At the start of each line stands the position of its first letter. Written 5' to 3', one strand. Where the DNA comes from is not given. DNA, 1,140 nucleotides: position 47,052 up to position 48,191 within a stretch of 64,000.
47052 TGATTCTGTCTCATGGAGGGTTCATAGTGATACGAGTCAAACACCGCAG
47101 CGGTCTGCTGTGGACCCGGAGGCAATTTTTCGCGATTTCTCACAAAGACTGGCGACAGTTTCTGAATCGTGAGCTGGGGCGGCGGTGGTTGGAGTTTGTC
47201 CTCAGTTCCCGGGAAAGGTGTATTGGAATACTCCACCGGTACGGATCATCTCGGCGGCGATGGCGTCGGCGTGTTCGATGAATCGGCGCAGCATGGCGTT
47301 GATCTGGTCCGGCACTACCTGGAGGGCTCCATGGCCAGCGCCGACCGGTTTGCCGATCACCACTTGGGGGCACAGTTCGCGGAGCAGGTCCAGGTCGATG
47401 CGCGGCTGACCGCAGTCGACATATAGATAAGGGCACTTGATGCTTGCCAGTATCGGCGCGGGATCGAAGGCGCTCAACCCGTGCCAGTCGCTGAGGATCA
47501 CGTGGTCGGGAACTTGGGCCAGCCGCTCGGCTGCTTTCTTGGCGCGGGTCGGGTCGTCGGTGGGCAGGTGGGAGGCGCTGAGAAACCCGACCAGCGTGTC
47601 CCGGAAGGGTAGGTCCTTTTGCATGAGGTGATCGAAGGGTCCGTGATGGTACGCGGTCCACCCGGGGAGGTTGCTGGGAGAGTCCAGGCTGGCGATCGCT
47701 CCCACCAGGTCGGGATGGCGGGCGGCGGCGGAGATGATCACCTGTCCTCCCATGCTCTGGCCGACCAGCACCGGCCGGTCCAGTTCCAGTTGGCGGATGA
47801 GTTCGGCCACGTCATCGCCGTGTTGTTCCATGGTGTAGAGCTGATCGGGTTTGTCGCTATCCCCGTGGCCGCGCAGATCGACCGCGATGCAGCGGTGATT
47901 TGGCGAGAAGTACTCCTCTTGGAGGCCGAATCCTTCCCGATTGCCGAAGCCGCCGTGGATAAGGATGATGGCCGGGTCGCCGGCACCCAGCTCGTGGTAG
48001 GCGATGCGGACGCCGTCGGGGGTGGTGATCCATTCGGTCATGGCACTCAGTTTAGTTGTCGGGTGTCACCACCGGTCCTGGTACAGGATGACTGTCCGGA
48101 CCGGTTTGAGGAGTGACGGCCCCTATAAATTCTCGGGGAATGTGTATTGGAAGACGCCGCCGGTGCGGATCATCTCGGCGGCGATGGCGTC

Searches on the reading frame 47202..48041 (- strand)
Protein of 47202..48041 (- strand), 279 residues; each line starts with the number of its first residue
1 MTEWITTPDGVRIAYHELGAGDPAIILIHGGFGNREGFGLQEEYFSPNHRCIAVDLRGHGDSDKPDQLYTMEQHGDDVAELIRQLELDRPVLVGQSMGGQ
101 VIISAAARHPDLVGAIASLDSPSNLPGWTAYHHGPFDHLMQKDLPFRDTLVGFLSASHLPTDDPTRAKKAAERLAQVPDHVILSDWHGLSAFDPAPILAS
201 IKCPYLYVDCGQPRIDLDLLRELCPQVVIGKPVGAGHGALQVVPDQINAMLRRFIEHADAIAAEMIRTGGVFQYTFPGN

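Call 7: search_protein_families(library=pfam, proteins=[window:47202-48041:-], max_evalue=0.01)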
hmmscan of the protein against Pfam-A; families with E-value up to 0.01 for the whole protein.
window:47202-48041:- (279 aa): 5 families
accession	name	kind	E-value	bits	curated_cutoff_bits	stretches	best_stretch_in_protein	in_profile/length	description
PF00561.26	Abhydrolase_1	-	3.8e-23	82.9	25.8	1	23-237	1-238/245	alpha/beta hydrolase fold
PF12697.13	Abhydrolase_6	-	2.2e-18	68.1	26.3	1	25-248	1-215/217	Alpha/beta hydrolase family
PF12146.15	Hydrolase_4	-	5.9e-09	36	27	1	43-118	26-107/239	Serine aminopeptidase, S33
PF00756.26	Esterase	-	0.00042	20.6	22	1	90-129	117-159/251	Putative esterase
PF03096.20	Ndr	-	0.00093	18.4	23.3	1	66-134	77-145/283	Ndr family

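Call 13: find_homologous_proteins(query=window:47202-48041:-, max_evalue=0.00001)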
Query window:47202-48041:- (279 aa): 850 proteins with E <= 0.00001 among 3802 candidates; the best 120 are listed.
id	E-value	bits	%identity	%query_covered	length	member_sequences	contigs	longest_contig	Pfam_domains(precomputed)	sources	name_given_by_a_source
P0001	2.0e-185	633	97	100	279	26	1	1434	PF12697.14,PF00561.27,PF12146.16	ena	-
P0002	2.6e-166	571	87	100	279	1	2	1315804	PF12697.14,PF00561.27,PF12146.16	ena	-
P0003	1.2e-165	568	87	100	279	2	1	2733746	PF12697.14,PF00561.27,PF12146.16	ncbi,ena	-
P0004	1.7e-165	568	87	100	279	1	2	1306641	PF12697.14,PF00561.27,PF12146.16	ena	-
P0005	2.5e-165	567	87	100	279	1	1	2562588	PF12697.14,PF00561.27,PF12146.16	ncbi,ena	-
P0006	3.2e-163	560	86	100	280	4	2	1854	PF12697.14,PF00561.27,PF12146.16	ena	-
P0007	2.0e-162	558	85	100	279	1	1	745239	PF12697.14,PF00561.27,PF12146.16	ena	-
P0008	2.4e-158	544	82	100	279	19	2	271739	PF12697.14,PF00561.27,PF12146.16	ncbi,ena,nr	ncbi:MAG: alpha/beta hydrolase [bacterium]|nr:alpha/beta hydrolase [bacterium] MDE0600782.1 alpha/be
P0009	3.1e-156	537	82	100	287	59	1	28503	PF12697.14,PF00561.27,PF12146.16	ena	-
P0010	3.5e-155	534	81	99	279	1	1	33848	PF12697.14,PF00561.27,PF12146.16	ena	-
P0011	1.3e-154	532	80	99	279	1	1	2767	PF12697.14,PF00561.27,PF12146.16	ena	-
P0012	4.8e-154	530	81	99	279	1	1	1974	PF12697.14,PF00561.27,PF12146.16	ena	-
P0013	1.2e-153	529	79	99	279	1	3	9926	PF12697.14,PF00561.27,PF12146.16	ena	-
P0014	2.9e-153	528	79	99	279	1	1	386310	PF12697.14,PF00561.27,PF12146.16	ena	-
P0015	4.9e-153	527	79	99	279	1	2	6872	PF12697.14,PF00561.27,PF12146.16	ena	-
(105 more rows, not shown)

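Call 14: search_protein_families(library=ncbifam, proteins=[window:47202-48041:-], max_evalue=0.01)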
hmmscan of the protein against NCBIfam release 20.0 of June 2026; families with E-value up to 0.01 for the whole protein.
window:47202-48041:- (279 aa): 26 families (the best 25 are shown)
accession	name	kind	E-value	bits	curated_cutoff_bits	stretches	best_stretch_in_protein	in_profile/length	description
NF050089.1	i_nPHAscl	equivalog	8.9e-20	70.9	300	1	8-134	4-129/288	intracellular short-chain-length polyhydroxyalkanoate depolymerase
NF002938.0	PRK03592.1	equivalog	5.5e-19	68.6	241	1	10-132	19-140/298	haloalkane dehalogenase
NF011457.0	PRK14875.1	equivalog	5.9e-17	61.7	307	1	10-118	119-228/372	acetoin dehydrogenase dihydrolipoyllysine-residue acetyltransferase subunit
NF051488.1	bifunc_PcaDC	exception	9.8e-17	61.1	390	1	43-259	33-254/375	bifunctional 3-oxoadipate enol-lactonase/4-carboxymuconolactone decarboxylase PcaDC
TIGR02427.1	protocat_pcaD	equivalog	4.5e-16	59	255.85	1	41-120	32-111/251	3-oxoadipate enol-lactonase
TIGR03695.1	menH_SHCHC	equivalog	1.2e-15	57.7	208.55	1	23-114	3-97/252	2-succinyl-6-hydroxy-2,4-cyclohexadiene-1-carboxylate synthase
NF051487.1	bifunc_PcaCD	exception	1.4e-15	57.3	430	1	45-126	195-276/413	bifunctional 4-carboxymuconolactone decarboxylase/3-oxoadipate enol-lactonase PcaCD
NF007954.0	PRK10673.1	equivalog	2.3e-14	53.3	399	1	24-120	18-113/255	esterase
NF045632.1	hydroxlase_HsaD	equivalog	1.4e-13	50.5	400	1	10-117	21-133/290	4,5:9,10-diseco-3-hydroxy-5,9,17-trioxoandrosta-1(10),2-diene-4-oate hydrolase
TIGR01250.1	pro_imino_pep_2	subfamily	5e-11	42.7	167.65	1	2-134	3-142/288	proline iminopeptidase-family hydrolase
NF002873.0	PRK03204.1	equivalog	1.5e-10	40.9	466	1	4-116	18-129/286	haloalkane dehalogenase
NF004514.1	PRK05855.1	equivalog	4.1e-10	38.9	455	1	5-121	4-123/578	SDR family oxidoreductase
TIGR01738.1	bioH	equivalog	6.9e-10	39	206.95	1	19-132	1-109/245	pimeloyl-ACP methyl ester esterase BioH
NF002043.0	PRK00870.1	subfamily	1.1e-09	38.2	265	1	11-116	34-143/302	haloalkane dehalogenase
NF008340.0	PRK11126.1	equivalog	1.4e-08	34.2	261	1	21-109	13-99/255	2-succinyl-6-hydroxy-2,4-cyclohexadiene-1-carboxylate synthase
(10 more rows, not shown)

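Call 15: find_encoding_contigs(protein=P0003, flank=10000, max_places=3)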
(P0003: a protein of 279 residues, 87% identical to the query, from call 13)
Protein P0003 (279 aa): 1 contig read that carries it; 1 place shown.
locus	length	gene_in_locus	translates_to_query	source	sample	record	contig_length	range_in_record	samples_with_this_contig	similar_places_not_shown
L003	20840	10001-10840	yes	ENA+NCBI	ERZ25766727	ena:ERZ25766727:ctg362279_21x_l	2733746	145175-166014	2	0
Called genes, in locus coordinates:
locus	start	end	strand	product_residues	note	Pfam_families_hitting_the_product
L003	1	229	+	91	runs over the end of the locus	-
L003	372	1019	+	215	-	PF05719:GPP34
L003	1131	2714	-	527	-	PF03023:MurJ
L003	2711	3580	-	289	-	PF02811:PHP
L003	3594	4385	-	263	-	PF00160:Pro_isomerase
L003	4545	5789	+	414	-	PF00696:AA_kinase, PF01842:ACT, PF22468:ACT_9, PF13840:ACT_7, PF01842:ACT, PF22468:ACT_9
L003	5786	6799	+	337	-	PF01118:Semialdhyde_dh, PF02774:Semialdhyde_dhC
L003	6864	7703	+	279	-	PF00561:Abhydrolase_1, PF12146:Hydrolase_4, PF12697:Abhydrolase_6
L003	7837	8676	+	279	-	PF00561:Abhydrolase_1, PF12146:Hydrolase_4, PF12697:Abhydrolase_6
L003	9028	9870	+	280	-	PF00561:Abhydrolase_1, PF12146:Hydrolase_4, PF12697:Abhydrolase_6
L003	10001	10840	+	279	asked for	PF00561:Abhydrolase_1, PF12146:Hydrolase_4, PF12697:Abhydrolase_6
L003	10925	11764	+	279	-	PF00561:Abhydrolase_1, PF12146:Hydrolase_4, PF12697:Abhydrolase_6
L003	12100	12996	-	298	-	PF00892:EamA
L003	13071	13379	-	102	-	-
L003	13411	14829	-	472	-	-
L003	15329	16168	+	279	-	PF00561:Abhydrolase_1, PF12146:Hydrolase_4, PF12697:Abhydrolase_6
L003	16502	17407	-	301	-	PF00892:EamA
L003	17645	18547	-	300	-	PF00892:EamA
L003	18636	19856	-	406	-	PF00528:BPD_transp_1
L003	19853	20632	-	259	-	PF00005:ABC_tran, PF13304:AAA_21 (faint)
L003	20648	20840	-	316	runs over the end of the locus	PF00528:BPD_transp_1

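Call 16: find_encoding_contigs(protein=P0005, flank=10000, max_places=3)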
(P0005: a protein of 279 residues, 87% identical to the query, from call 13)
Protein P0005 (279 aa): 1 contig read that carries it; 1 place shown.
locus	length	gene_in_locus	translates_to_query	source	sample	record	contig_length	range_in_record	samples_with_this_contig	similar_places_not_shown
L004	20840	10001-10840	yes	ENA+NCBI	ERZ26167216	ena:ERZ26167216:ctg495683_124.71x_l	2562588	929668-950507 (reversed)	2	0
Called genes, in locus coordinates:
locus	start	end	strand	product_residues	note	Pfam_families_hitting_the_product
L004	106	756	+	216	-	PF05719:GPP34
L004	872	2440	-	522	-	PF03023:MurJ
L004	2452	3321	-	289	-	PF02811:PHP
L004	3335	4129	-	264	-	PF00160:Pro_isomerase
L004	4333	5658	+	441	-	PF00696:AA_kinase, PF22629:ACT_AHAS_ss (faint), PF01842:ACT, PF22468:ACT_9, PF01842:ACT, PF13840:ACT_7, PF22468:ACT_9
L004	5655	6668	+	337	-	PF01118:Semialdhyde_dh, PF02774:Semialdhyde_dhC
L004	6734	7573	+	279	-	PF00561:Abhydrolase_1, PF12146:Hydrolase_4, PF12697:Abhydrolase_6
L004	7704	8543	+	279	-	PF00561:Abhydrolase_1, PF12146:Hydrolase_4, PF12697:Abhydrolase_6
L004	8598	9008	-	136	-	-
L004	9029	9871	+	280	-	PF00561:Abhydrolase_1, PF12146:Hydrolase_4, PF12697:Abhydrolase_6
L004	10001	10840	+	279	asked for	PF00561:Abhydrolase_1, PF12146:Hydrolase_4, PF12697:Abhydrolase_6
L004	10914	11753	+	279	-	PF00561:Abhydrolase_1, PF12146:Hydrolase_4, PF12697:Abhydrolase_6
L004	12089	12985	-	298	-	PF00892:EamA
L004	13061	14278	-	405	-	PF00528:BPD_transp_1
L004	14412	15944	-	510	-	-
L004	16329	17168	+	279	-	PF00561:Abhydrolase_1, PF12146:Hydrolase_4, PF12697:Abhydrolase_6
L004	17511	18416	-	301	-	PF00892:EamA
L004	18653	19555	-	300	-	PF00892:EamA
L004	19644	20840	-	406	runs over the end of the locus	PF00528:BPD_transp_1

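Call 29: search_solved_structures(query=window:47202-48041:-, max_evalue=0.00001, show_alignments=2)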
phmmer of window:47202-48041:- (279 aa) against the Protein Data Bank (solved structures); distinct sequences matched with E-value up to 0.00001: 202 (the best 60 are shown).
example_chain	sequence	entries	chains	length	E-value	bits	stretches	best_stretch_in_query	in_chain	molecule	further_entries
5egn_A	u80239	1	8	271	7.3e-17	65.2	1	8-256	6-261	Esterase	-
3kxp_A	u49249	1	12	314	1.2e-15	61.1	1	15-121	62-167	Alpha-(N-acetylaminomethylene)succinic acid hydrolase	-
4lxg_A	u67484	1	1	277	1.5e-15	60.8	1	8-208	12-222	MCP Hydrolase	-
4lxh_A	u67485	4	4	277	4.1e-15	59.4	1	8-208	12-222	MCP Hydrolase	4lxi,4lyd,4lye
4x00_A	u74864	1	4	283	6.4e-14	55.5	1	5-116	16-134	Putative hydrolase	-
5h3h_A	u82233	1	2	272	6.2e-13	52.3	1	4-110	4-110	Abhydrolase domain-containing protein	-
1zoi_A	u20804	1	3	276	6.8e-13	52.1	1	4-113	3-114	esterase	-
3ia2_A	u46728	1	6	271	8.2e-13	51.9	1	7-112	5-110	Arylesterase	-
3t4u_A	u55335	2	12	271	8.2e-13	51.9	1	7-112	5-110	Arylesterase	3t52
8pi1_A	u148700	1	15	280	8.4e-13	51.8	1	7-111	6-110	Arylesterase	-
1va4_A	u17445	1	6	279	8.7e-13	51.8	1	7-111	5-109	Arylesterase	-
3sk0_A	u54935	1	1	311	1e-12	51.6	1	10-152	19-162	Haloalkane dehalogenase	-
2v9z_A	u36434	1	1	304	1e-12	51.6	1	10-152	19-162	HALOALKANE DEHALOGENASE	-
1a8s_A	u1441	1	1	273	1.1e-12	51.5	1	5-117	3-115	CHLOROPEROXIDASE F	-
6i8w_A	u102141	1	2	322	1.4e-12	51.2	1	6-127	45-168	Alpha/beta fold hydrolase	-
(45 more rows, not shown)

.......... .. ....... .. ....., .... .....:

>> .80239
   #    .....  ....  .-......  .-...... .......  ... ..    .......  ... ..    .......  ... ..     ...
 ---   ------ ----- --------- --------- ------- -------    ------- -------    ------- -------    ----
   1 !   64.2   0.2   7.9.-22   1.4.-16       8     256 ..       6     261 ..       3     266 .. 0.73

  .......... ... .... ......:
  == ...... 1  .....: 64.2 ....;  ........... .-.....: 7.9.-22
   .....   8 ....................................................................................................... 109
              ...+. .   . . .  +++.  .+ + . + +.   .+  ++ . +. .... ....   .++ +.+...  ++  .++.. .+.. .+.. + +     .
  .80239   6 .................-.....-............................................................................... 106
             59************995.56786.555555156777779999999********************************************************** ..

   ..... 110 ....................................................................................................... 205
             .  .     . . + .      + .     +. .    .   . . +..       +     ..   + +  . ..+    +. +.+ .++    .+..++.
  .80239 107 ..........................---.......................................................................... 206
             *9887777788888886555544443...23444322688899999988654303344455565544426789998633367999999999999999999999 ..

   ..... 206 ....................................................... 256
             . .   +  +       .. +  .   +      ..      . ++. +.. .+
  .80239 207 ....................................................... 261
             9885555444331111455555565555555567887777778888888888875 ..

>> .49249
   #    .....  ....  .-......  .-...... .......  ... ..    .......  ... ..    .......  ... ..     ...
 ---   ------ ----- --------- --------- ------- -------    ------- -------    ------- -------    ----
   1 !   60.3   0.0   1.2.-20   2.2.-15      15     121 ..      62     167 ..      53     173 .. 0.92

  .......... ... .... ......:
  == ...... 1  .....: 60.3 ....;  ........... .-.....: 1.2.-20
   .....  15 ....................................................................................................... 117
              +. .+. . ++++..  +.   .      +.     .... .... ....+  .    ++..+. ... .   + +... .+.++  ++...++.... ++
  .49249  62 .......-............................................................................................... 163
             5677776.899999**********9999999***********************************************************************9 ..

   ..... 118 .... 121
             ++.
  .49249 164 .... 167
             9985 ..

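Call 32: find_related_loci(query=A5, collection=genome_contigs, flank=10000)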
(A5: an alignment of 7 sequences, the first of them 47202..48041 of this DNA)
Query A5 (279 aa) in genome_contigs; peptide patterns used: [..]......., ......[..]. (x = any residue, [..] = any of these).
96 stretches matched a pattern; 57 encode a relative of the query (tblastn E <= 1e-3); 44 distinct loci.
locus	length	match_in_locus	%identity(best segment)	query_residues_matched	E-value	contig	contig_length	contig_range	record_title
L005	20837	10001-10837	97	1-279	0e+0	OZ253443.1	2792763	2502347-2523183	MAG: Acidimicrobiia bacterium isolate 563c3fc9-303a-4188-a37b-32c8faebca22 genome assembly, chromosome: 1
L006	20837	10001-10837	96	1-279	0e+0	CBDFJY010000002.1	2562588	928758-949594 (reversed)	MAG: Acidimicrobiia bacterium isolate 9841b5da-bbbc-437b-8723-ee48c5b8baba genome assembly, contig: contig_2, whole geno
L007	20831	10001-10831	88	1-277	7e-171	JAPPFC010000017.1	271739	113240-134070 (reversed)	MAG: bacterium isolate RHO1_bin_21 NODE_49_length_271739_cov_34.005050, whole genome shotgun sequence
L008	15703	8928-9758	79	1-277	9e-151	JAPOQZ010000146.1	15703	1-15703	MAG: bacterium isolate APA_bin_98 c_000000346848, whole genome shotgun sequence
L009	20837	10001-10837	81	1-279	8e-150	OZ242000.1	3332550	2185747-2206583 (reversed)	MAG: Acidimicrobiia bacterium isolate 2de4d7b0-df0b-474f-a321-03b588d4267d genome assembly, chromosome: 1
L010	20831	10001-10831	78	1-277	8e-149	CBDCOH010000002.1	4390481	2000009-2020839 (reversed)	MAG: Candidatus Spongiisociaceae bacterium isolate c8dab69f-a0b8-46d1-84ea-4e70fa3c0124 genome assembly, contig: contig_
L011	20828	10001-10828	79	2-277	1e-148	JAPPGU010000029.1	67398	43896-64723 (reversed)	MAG: bacterium isolate RHO1_bin_64 NODE_944_length_67398_cov_114.158339, whole genome shotgun sequence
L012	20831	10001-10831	82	1-277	3e-148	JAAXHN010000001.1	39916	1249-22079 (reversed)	MAG: Acidimicrobiia bacterium isolate Plut_88890 unfiltered_Plut_88890_genomic_contig_13983, whole genome shotgun sequen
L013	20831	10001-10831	78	1-277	6e-148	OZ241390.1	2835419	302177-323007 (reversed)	MAG: Acidimicrobiia bacterium isolate dd304f07-85d9-42ba-b5ff-d625bd76ad22 genome assembly, chromosome: 1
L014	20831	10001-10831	79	1-277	1e-147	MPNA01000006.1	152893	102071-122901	MAG: bacterium OM1 bin76 NODE_140_length_152893_cov_18.9388_ID_279, whole genome shotgun sequence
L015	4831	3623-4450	78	2-277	2e-149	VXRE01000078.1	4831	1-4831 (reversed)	MAG: Acidimicrobiia bacterium isolate SB0664_bin_25 NODE_6499_length_4831_cov_13.539782, whole genome shotgun sequence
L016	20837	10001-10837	81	1-279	7e-147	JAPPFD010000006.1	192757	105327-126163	MAG: bacterium isolate RHO1_bin_22 NODE_117_length_192757_cov_52.803396, whole genome shotgun sequence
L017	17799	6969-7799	82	1-277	1e-146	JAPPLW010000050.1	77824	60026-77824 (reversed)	MAG: bacterium isolate RHO3_bin_31 NODE_764_length_77824_cov_36.518394, whole genome shotgun sequence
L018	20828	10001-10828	79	2-277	6e-146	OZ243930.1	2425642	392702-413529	MAG: Candidatus Spongiisociaceae bacterium isolate 902be31f-b635-4e8d-b77a-d7c110926071 genome assembly, chromosome: 1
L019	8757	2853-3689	80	1-279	7e-146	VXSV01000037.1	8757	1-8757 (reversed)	MAG: Acidimicrobiia bacterium isolate SB0665_bin_24 NODE_3130_length_8757_cov_16.174672, whole genome shotgun sequence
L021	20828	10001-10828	79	2-277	6e-145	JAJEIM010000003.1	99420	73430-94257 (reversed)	MAG: Acidimicrobiia bacterium isolate p16x65bins.30 k141_424579, whole genome shotgun sequence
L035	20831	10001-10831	78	1-277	3e-133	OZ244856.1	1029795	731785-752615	MAG: Acidimicrobiia bacterium isolate a5413b3d-67ee-41a5-a32c-3d802bad4828 genome assembly, chromosome: 1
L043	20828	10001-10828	67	2-277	3e-124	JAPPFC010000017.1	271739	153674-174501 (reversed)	MAG: bacterium isolate RHO1_bin_21 NODE_49_length_271739_cov_34.005050, whole genome shotgun sequence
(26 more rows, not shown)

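Call 43: predict_structure(alignment_id=A7)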
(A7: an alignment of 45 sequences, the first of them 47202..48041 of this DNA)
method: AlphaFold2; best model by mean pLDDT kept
length: 279 residues; sequences in the alignment: 45
mean_pLDDT: 91.5   pTM: 0.91
mean pLDDT of the five models: 91.5, 91.2, 90.6, 89.2, 88.3
residues with pLDDT >= 90: 216; 70-90: 45; 50-70: 18; < 50: 0
segments of 3 or more residues with pLDDT < 50: none
pLDDT, mean of each block of 10 residues (from residue 1): 94 97 97 91 97 96 93 97 98 97 98 97 93 93 93 76 66 87 93 96 96 90 96 80 93 97 92 67
secondary structure, 60 per line:
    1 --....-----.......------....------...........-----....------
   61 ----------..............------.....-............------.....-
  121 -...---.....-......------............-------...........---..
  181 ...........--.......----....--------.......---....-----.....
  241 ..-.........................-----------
elements in order: E3-6 E12-18 E25-28 H35-45 E51-54 H71-84 E91-95 H97-108 E115-119 H128-132 H134-139 H146-157 H165-175 H179-191 H194-200 E205-208 H217-223 E227-230 H236-242 H244-268

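Call 45: fold_search(model_id=the predicted structure, library=pdb)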
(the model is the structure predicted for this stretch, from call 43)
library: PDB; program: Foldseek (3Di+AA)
matches with E <= 10: 1918; with E <= 0.001: 1564
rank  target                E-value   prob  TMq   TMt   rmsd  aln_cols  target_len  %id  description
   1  8pi1_H                7.9e-20  1.00  0.78  0.80   3.0       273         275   23  Bicyclic INCYPRO Pseudomonas fluorescens esterase (released 2023-11-01)
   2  8pi1_B                1.4e-19  1.00  0.79  0.80   3.0       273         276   22  Bicyclic INCYPRO Pseudomonas fluorescens esterase (released 2023-11-01)
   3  8pi1_E                2.3e-19  1.00  0.78  0.80   3.4       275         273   22  Bicyclic INCYPRO Pseudomonas fluorescens esterase (released 2023-11-01)
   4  8pi1_C                2.7e-19  1.00  0.78  0.80   3.3       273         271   23  Bicyclic INCYPRO Pseudomonas fluorescens esterase (released 2023-11-01)
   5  4uhc                  4.7e-19  1.00  0.78  0.78   3.5       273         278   22  Structural studies of a thermophilic esterase from Thermogutta terrifontis (Native) (released 2015-06-10)
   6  4uhh                  4.7e-19  1.00  0.78  0.79   3.5       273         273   22  Structural studies of a thermophilic esterase from Thermogutta terrifontis (cacodylate complex) (released 2015-06-10)
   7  1a8s                  8.5e-19  1.00  0.78  0.80   3.5       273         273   26  CHLOROPEROXIDASE F/PROPIONATE COMPLEX (released 1998-06-17)
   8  3t4u_A                1.1e-18  1.00  0.76  0.79   3.4       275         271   23  L29I Mutation in an Aryl Esterase from Pseudomonas fluorescens Leads to Unique Peptide Flip and Increased Activity (released 2012-08-01)
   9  1zoi_A                1.4e-18  1.00  0.79  0.80   3.3       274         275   24  Crystal Structure of a Stereoselective Esterase from Pseudomonas putida IFO12996 (released 2006-05-02)
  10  1va4_A                1.8e-18  1.00  0.78  0.80   3.3       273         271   23  Pseudomonas fluorescens aryl esterase (released 2004-07-06)
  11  3hi4_A                2.6e-18  1.00  0.79  0.81   3.4       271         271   23  Switching catalysis from hydrolysis to perhydrolysis in P. fluorescens esterase (released 2010-02-23)
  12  8pi1_A                3.1e-18  1.00  0.77  0.78   3.5       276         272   22  Bicyclic INCYPRO Pseudomonas fluorescens esterase (released 2023-11-01)
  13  4uhd                  3.7e-18  1.00  0.78  0.79   3.6       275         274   21  Structural studies of a thermophilic esterase from Thermogutta terrifontis (acetate bound) (released 2015-06-10)
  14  3hea_A                4.2e-18  1.00  0.78  0.80   3.3       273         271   22  The L29P/L124I mutation of Pseudomonas fluorescens esterase (released 2010-03-23)
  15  4uhe                  4.2e-18  1.00  0.78  0.80   3.6       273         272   21  Structural studies of a thermophilic esterase from Thermogutta terrifontis (malate bound) (released 2015-06-10)
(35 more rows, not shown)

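Call 53: search_protein_families(library=pfam, proteins=[L043:11116-14514:+, L043:14527-15183:+, L043:14356-15198:-, L043:15495-16505:-, L043:15939-16535:+, L043:16628-17164:+, L043:17161-17733:+], max_evalue=0.001)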
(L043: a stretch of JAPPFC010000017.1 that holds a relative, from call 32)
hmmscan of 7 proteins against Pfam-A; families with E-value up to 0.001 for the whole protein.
L043:11116-14514:+ (1132 aa): 3 families
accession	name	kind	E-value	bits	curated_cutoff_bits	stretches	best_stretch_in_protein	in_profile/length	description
PF05193.26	Peptidase_M16_C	-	2e-30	106.4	23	2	410-586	3-179/181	Peptidase M16 inactive domain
PF00675.25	Peptidase_M16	-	8e-23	81.4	22.3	1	249-369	3-116/149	Insulinase (Peptidase family M16)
PF00395.25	SLH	-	1.5e-08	34.9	20.8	0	107-146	7-44/44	S-layer homology domain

L043:14527-15183:+ (218 aa): 4 families
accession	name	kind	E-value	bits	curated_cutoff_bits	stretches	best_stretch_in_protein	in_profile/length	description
PF22769.1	DCD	-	1.6e-51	174.9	27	1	28-180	1-153/153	dCTP deaminase-like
PF06559.16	DCD_N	-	6e-15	55.9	21.4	1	28-179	4-162/164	2'-deoxycytidine 5'-triphosphate deaminase (DCD) N-terminal domain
PF22569.1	DCD_C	-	2.5e-09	37.2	22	1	93-201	73-185/192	2'-deoxycytidine 5'-triphosphate deaminase (DCD), C-terminal domain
PF00692.24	dUTPase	-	1.2e-05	25.5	22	1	97-182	23-106/129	dUTPase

L043:14356-15198:- (280 aa): 0 families

L043:15495-16505:- (336 aa): 2 families
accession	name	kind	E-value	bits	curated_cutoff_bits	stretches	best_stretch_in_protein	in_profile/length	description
PF21686.3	LigD_Prim-Pol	-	2.9e-69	233.9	27.4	1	32-278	1-253/254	LigD, primase-polymerase domain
PF01896.25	DNA_primase_S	-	2e-08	35.2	26.8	1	135-252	2-163/163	DNA primase small subunit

L043:15939-16535:+ (198 aa): 0 families

L043:16628-17164:+ (178 aa): 5 families
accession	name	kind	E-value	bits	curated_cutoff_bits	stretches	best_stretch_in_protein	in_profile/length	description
PF08281.18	Sigma70_r4_2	-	1.7e-13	50.4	25.7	1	119-164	9-54/54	Sigma-70, region 4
PF04542.20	Sigma70_r2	-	1.3e-12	47.7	24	1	20-91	1-70/71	Sigma-70 region 2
PF04545.22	Sigma70_r4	-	1.3e-08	34.6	24.1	1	121-165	5-49/50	Sigma-70, region 4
PF13384.12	HTH_23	-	3.8e-05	23.8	24.6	1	125-154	5-35/50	Homeodomain-like domain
PF07638.17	Sigma70_ECF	-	0.00018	21.9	21.1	0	120-158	135-173/185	ECF sigma factor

L043:17161-17733:+ (190 aa): 1 family
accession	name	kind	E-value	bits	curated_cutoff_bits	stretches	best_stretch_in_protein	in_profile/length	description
PF01035.26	DNA_binding_1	-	2.2e-30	104.7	27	1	107-187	1-80/81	6-O-methylguanine DNA methyltransferase, DNA binding domain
